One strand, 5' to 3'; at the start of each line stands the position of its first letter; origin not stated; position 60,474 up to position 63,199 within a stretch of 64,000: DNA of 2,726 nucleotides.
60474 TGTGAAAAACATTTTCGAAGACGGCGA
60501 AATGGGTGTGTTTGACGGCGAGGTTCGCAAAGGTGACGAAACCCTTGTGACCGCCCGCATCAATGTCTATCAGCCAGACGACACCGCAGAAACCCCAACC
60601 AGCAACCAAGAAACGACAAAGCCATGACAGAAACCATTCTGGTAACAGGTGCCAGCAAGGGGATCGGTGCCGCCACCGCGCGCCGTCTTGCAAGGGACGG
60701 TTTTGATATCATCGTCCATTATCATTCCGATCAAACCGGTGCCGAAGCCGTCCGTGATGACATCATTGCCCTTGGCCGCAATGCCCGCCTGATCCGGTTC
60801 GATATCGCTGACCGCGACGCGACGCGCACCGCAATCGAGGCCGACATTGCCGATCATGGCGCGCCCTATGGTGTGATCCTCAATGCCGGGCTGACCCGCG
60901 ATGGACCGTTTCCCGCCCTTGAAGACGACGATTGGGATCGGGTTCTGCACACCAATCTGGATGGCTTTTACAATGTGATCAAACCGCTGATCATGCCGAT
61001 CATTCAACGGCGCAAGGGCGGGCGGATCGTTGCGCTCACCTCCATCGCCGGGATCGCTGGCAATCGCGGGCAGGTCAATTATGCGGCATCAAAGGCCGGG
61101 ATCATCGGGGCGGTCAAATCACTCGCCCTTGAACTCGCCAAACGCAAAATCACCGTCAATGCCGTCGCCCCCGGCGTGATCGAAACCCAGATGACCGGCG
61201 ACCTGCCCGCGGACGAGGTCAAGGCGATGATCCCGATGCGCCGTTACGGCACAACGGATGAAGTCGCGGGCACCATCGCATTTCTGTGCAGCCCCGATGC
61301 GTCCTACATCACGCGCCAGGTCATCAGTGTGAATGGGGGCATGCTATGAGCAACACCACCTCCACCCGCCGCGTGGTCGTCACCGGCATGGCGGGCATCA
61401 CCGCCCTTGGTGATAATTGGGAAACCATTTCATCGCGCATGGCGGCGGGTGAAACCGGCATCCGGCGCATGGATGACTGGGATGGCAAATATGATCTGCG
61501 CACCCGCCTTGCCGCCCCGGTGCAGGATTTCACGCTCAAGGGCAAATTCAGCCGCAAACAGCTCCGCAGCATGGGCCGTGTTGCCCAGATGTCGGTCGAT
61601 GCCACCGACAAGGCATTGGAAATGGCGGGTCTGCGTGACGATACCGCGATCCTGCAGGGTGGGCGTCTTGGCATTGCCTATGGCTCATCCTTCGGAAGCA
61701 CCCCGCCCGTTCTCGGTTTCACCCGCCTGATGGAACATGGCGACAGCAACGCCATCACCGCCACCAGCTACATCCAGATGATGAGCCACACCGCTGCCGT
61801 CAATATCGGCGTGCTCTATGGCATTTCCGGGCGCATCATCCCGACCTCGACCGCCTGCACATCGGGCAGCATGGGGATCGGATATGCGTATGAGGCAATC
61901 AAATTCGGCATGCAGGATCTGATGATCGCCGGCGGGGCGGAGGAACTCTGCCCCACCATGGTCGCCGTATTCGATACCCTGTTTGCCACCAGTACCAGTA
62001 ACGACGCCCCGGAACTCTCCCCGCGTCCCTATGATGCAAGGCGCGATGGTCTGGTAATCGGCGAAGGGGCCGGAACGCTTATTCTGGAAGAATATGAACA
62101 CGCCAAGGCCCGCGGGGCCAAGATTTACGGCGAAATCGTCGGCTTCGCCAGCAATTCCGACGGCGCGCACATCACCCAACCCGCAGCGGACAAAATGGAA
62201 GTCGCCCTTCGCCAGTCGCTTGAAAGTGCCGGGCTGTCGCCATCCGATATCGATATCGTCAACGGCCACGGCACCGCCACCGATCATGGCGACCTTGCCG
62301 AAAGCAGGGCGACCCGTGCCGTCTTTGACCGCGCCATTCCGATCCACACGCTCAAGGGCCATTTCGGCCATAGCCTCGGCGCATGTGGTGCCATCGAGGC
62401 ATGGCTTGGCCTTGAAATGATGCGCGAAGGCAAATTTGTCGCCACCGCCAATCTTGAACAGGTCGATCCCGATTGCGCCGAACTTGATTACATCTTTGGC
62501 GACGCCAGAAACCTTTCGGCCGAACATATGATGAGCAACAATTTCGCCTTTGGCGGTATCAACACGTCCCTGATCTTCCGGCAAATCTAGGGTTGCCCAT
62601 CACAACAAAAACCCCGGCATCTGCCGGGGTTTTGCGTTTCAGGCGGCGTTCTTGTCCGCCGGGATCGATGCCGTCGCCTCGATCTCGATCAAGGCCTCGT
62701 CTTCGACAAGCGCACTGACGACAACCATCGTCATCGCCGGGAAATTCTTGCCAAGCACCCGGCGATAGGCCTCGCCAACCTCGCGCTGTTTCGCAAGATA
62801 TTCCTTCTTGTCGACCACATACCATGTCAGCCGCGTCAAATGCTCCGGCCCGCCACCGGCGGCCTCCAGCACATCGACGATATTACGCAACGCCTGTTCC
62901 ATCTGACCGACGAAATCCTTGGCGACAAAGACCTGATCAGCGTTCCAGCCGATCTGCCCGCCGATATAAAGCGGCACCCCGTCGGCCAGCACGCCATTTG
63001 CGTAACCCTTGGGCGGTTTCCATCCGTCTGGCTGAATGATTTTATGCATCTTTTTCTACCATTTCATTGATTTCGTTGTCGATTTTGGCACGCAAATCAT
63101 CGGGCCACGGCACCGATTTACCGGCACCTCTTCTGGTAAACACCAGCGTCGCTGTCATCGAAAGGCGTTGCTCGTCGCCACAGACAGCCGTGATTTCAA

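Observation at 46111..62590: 18-gene aryl-polyene (APE)-type operon with TAL/HAL-like MIO lyase and a WxWxIP halogenase: predicted halogenated aryl-polyene lipid (xanthomonadin/flexirubin-like)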

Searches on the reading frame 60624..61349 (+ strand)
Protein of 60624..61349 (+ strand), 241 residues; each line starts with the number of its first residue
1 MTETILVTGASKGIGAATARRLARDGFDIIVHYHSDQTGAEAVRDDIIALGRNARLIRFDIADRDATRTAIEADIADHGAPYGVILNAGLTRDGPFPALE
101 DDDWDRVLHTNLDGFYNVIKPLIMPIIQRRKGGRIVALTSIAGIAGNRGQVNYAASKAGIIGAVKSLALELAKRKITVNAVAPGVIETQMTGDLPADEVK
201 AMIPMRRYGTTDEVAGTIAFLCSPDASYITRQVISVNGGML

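Call 4: search_protein_families(library=pfam, proteins=[window:60624-61349:+])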
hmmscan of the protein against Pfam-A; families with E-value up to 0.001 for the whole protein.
window:60624-61349:+ (241 aa): 4 families
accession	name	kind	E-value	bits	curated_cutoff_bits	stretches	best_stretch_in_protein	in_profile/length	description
PF13561.12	adh_short_C2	-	4.5e-56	190.5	27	1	9-240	1-235/236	Enoyl-(Acyl carrier protein) reductase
PF00106.31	adh_short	-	3.2e-50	170.8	26.6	1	4-197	2-193/195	short chain dehydrogenase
PF08659.16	KR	-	8.1e-20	71.9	22.6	1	4-158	2-154/180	KR domain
PF01370.27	Epimerase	-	1e-05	25.5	20.9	1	5-74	1-63/240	NAD dependent epimerase/dehydratase family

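Call 55: search_protein_families(library=ncbifam, proteins=[window:60624-61349:+], max_evalue=1e-10)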
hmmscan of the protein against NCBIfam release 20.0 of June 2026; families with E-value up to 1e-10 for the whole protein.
window:60624-61349:+ (241 aa): 204 families (the best 25 are shown)
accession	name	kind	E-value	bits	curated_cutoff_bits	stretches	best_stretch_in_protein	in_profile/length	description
NF004200.0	PRK05653.1-5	equivalog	3.5e-115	383.7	273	1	1-241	1-242/242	3-oxoacyl-ACP reductase FabG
TIGR01831.1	fabG_rel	equivalog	3.3e-111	370.4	338.85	1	5-241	1-239/239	3-ketoacyl-ACP reductase FabG2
NF053542.1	FlxB_rubin_SDR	equivalog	1.7e-79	266.9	340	1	4-240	2-239/239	flexirubin biosynthesis SDR family reductase FlxB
TIGR01830.1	3oxo_ACP_reduc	equivalog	4.7e-76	255.6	297.75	1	6-240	2-238/239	3-oxoacyl-[acyl-carrier-protein] reductase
NF009466.0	PRK12826.1-2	subfamily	6e-75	251.9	222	1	1-240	2-244/248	3-oxoacyl-ACP reductase FabG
NF004197.0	PRK05653.1-1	equivalog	8.4e-67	225.4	332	1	3-240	8-246/249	3-oxoacyl-ACP reductase FabG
NF004199.0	PRK05653.1-4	equivalog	4.4e-62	209.8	301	1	3-241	6-246/247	3-oxoacyl-ACP reductase FabG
NF009464.0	PRK12824.1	subfamily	4.5e-62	209.9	269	1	1-240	1-242/245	3-oxoacyl-ACP reductase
TIGR01829.1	AcAcCoA_reduct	subfamily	9.5e-62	208.8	302.1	1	6-240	4-240/242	acetoacetyl-CoA reductase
NF004198.0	PRK05653.1-3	equivalog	1e-59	202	296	1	3-240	8-246/248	3-oxoacyl-ACP reductase FabG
NF006110.0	PRK08261.1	equivalog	4.1e-59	200.6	410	1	3-239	215-449/454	3-oxoacyl-ACP reductase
NF009547.0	PRK12936.1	subfamily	2.1e-58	197.8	436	1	5-240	9-242/245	3-ketoacyl-(acyl-carrier-protein) reductase NodG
NF009546.0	PRK12935.1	equivalog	1e-56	192.2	418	1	5-240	9-245/247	acetoacetyl-CoA reductase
NF047420.2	EF_P_mod_YmfI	equivalog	1.2e-56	192.1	238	1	5-240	2-235/236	elongation factor P 5-aminopentanone reductase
NF009384.0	PRK12743.1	equivalog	5.4e-56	189.7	264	1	2-241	6-248/258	SDR family oxidoreductase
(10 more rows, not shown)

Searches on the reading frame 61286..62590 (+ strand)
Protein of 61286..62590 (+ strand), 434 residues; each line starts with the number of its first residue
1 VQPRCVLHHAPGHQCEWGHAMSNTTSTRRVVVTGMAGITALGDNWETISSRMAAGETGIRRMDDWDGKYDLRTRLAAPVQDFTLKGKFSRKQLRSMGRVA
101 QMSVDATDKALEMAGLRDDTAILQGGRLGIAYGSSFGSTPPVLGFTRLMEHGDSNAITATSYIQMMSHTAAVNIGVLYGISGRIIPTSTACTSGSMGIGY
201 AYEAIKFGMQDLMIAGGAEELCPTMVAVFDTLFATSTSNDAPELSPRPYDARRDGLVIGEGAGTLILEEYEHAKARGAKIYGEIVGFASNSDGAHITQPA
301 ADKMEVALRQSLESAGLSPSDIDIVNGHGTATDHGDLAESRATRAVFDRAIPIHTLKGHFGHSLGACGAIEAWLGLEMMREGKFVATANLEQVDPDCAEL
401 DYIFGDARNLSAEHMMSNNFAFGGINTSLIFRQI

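Call 4: search_protein_families(library=pfam, proteins=[window:61286-62590:+])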
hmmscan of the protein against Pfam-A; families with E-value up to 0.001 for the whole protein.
window:61286-62590:+ (434 aa): 3 families
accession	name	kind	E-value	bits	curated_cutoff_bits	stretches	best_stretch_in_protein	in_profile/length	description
PF00109.32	ketoacyl-synt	-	4.2e-39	135.1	20.8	1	28-273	2-252/252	Beta-ketoacyl synthase, N-terminal domain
PF02801.28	Ketoacyl-synt_C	-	6.9e-24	84.6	20.8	1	281-391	1-119/119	Beta-ketoacyl synthase, C-terminal domain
PF00108.29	Thiolase_N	-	0.0005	20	26.4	0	164-222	60-116/260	Thiolase, N-terminal domain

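Call 6: search_protein_families(library=ncbifam, proteins=[window:61286-62590:+])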
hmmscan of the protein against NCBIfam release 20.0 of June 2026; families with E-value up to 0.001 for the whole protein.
window:61286-62590:+ (434 aa): 28 families (the best 25 are shown)
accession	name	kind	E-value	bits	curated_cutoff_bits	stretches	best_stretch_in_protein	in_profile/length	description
NF006587.0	PRK09116.1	equivalog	3.1e-198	658.6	470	1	27-433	1-406/408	beta-ketoacyl-ACP synthase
TIGR03150.1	fabF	equivalog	1.2e-105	353.6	493.75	1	28-432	1-407/407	beta-ketoacyl-ACP synthase II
NF005589.0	PRK07314.1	subfamily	1.1e-102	343.9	387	1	26-434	2-412/413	beta-ketoacyl-ACP synthase II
NF006274.0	PRK08439.1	equivalog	1.2e-85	287.8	621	1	28-433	2-405/406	beta-ketoacyl-ACP synthase II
NF004970.0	PRK06333.1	subfamily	3.7e-84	283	525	1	26-433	2-421/424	beta-ketoacyl-ACP synthase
NF005935.0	PRK07967.1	equivalog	2.1e-81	273.9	630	1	28-433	2-403/406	beta-ketoacyl-ACP synthase I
NF005916.1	PRK07910.1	equivalog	2.7e-74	250.6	560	1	25-432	9-416/418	KasA/KasB family beta-ketoacyl-ACP synthase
NF006434.0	PRK08722.1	equivalog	6.2e-72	242.7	759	1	26-434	2-414/414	beta-ketoacyl-ACP synthase II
NF058662.1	cispenta_AmcF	equivalog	8.5e-61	206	325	1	30-432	2-368/369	cispentacin biosynthesis acyltransferase subunit AmcF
NF005076.0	PRK06501.1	equivalog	1.1e-60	205.7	629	1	29-431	12-420/425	beta-ketoacyl-ACP synthase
NF006618.0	PRK09185.1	subfamily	9.2e-60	202.7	407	1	28-432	3-391/394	beta-ketoacyl-ACP synthase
NF004618.0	PRK05952.1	equivalog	2.6e-52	178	455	1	29-432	3-381/384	beta-ketoacyl-ACP synthase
NF005490.0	PRK07103.1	equivalog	5.4e-52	177.2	445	1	27-433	3-412/414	polyketide beta-ketoacyl:acyl carrier protein synthase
NF045894.1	PKS_plus_SDR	equivalog_domain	1e-27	96.2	1740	1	109-388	100-374/1515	type I polyketide synthase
NF040607.1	mycolic_Pks13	equivalog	6.8e-21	73.5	2100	1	101-370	190-455/1680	polyketide synthase Pks13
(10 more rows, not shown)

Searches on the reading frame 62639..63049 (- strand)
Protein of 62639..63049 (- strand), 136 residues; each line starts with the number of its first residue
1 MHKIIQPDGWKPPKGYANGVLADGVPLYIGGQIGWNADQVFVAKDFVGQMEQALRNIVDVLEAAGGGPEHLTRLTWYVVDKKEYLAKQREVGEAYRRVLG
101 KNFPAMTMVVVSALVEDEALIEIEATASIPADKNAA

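Call 10: search_protein_families(library=pfam, proteins=[window:62639-63049:-], max_evalue=0.01)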
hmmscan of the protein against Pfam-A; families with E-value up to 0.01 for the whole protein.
window:62639-63049:- (136 aa): 1 family
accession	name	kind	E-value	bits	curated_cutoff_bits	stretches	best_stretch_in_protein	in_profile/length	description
PF01042.26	Ribonuc_L-PSP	-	1.4e-18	67.5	27.3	1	14-128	9-120/121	Endoribonuclease L-PSP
